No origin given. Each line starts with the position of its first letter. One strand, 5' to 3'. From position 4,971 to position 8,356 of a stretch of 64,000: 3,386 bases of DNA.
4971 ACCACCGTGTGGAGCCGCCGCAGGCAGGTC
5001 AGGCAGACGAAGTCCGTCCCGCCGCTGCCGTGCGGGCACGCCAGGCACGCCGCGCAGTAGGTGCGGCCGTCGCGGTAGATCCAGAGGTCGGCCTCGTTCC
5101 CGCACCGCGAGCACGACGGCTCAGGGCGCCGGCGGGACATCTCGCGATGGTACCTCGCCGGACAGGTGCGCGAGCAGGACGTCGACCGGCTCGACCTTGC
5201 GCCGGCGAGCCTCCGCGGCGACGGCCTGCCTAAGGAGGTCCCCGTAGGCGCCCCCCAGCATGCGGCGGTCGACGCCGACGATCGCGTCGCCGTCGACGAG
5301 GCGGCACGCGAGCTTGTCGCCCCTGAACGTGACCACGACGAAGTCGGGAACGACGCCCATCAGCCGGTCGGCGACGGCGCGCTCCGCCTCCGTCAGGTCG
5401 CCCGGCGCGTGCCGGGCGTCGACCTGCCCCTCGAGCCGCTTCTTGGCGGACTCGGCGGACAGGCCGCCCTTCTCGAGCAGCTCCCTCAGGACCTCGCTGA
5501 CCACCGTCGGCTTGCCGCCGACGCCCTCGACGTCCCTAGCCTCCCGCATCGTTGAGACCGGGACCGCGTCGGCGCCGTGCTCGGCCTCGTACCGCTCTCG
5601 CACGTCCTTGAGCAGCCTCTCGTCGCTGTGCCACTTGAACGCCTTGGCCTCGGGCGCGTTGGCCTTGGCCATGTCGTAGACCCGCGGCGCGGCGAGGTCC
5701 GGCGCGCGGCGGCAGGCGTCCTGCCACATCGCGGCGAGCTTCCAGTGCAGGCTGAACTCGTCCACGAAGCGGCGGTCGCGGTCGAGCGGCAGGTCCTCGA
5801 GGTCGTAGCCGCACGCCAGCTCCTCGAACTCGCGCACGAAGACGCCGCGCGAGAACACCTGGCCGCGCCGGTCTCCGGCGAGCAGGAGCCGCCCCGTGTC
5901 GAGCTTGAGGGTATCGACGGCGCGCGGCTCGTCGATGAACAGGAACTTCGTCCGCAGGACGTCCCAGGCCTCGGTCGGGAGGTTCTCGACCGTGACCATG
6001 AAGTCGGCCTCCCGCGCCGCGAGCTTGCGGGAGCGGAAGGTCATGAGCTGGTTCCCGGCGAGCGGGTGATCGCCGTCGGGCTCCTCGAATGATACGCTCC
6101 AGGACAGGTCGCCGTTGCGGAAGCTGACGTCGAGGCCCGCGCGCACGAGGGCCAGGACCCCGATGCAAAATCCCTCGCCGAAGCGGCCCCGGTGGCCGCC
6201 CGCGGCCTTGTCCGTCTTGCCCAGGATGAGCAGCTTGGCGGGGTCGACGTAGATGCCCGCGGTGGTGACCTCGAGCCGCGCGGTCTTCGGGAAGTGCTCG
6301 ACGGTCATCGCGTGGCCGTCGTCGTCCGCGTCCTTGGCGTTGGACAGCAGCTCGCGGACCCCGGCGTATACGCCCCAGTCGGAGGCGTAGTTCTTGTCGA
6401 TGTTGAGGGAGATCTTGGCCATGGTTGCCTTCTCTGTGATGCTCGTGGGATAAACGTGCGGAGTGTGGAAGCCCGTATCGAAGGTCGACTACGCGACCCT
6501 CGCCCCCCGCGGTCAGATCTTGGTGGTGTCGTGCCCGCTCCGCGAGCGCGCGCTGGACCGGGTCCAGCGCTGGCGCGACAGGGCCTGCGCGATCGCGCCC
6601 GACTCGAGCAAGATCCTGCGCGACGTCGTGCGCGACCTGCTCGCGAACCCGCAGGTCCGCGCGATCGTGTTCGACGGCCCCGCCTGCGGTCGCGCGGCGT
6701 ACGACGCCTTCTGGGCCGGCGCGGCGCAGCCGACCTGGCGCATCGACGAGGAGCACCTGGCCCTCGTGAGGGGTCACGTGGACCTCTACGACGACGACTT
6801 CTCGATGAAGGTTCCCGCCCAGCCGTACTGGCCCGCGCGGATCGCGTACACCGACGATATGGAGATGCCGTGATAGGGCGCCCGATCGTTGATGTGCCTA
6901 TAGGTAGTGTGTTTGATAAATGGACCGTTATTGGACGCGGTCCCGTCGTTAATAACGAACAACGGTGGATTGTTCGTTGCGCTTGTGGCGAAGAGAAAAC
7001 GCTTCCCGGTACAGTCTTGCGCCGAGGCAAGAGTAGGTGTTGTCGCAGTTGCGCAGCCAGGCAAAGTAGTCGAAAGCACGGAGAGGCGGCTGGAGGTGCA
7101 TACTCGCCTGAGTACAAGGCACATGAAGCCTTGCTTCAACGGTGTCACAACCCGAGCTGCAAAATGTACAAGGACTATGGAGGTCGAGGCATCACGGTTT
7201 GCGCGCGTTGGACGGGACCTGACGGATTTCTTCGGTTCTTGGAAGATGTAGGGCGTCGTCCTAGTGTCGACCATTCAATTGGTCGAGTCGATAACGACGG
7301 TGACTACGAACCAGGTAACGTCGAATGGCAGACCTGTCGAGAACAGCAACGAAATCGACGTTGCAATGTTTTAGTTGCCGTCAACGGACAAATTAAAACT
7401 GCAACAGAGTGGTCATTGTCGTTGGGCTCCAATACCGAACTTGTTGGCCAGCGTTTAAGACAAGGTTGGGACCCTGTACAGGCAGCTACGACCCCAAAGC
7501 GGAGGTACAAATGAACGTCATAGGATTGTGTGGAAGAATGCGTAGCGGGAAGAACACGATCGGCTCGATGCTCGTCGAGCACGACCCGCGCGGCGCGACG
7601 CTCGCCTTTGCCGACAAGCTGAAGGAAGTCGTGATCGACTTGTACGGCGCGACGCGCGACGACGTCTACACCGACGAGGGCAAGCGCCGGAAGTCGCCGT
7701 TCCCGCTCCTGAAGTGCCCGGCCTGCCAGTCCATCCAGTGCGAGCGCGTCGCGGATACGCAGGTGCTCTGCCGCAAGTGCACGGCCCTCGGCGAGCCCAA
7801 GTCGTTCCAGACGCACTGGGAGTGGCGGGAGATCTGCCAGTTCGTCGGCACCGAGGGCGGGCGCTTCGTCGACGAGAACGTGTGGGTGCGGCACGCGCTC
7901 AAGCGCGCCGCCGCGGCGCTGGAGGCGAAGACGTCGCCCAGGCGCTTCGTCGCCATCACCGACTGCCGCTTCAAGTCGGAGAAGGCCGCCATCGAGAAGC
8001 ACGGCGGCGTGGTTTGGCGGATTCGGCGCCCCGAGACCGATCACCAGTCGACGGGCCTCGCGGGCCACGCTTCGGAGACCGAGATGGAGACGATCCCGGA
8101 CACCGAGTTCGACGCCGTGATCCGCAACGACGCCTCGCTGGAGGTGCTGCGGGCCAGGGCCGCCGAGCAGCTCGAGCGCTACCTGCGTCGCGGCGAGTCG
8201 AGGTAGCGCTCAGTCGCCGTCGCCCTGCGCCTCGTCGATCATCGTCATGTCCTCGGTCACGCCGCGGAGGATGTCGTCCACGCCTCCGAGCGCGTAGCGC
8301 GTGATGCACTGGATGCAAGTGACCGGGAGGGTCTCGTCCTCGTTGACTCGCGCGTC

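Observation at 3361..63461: Recurrent 15-bp junction motif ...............: a candidate phage regulon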

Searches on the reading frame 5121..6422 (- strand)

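Call 11: search_protein_families(library=pfam, proteins=[window:5121-6422:-], max_evalue=0.01)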
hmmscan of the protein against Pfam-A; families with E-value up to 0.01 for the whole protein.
window:5121-6422:- (433 aa): 0 families

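Call 63: search_protein_families(library=phrogs, proteins=[window:5121-6422:-], max_evalue=0.001)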
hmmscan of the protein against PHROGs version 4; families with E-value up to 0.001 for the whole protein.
window:5121-6422:- (433 aa): 1 family
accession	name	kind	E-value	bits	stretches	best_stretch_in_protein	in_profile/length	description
phrog_6077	-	unknown function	4e-47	162.1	1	1-324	1-320/366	-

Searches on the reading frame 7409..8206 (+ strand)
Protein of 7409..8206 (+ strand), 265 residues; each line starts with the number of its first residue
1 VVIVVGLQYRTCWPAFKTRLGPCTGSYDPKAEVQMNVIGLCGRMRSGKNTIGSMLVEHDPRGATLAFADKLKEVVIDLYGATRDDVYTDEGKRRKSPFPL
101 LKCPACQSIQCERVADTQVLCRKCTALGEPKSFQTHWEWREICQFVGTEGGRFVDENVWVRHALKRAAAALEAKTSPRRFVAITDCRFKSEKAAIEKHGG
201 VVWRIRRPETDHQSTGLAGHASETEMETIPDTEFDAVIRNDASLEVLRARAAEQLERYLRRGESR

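Call 11: search_protein_families(library=pfam, proteins=[window:7409-8206:+], max_evalue=0.01)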
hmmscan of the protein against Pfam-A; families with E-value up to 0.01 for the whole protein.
window:7409-8206:+ (265 aa): 1 family
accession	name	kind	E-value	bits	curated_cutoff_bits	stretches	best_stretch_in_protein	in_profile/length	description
PF21448.3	DNMK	-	3.6e-11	43.6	27.1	1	134-248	125-230/232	Deoxynucleotide monophosphate kinase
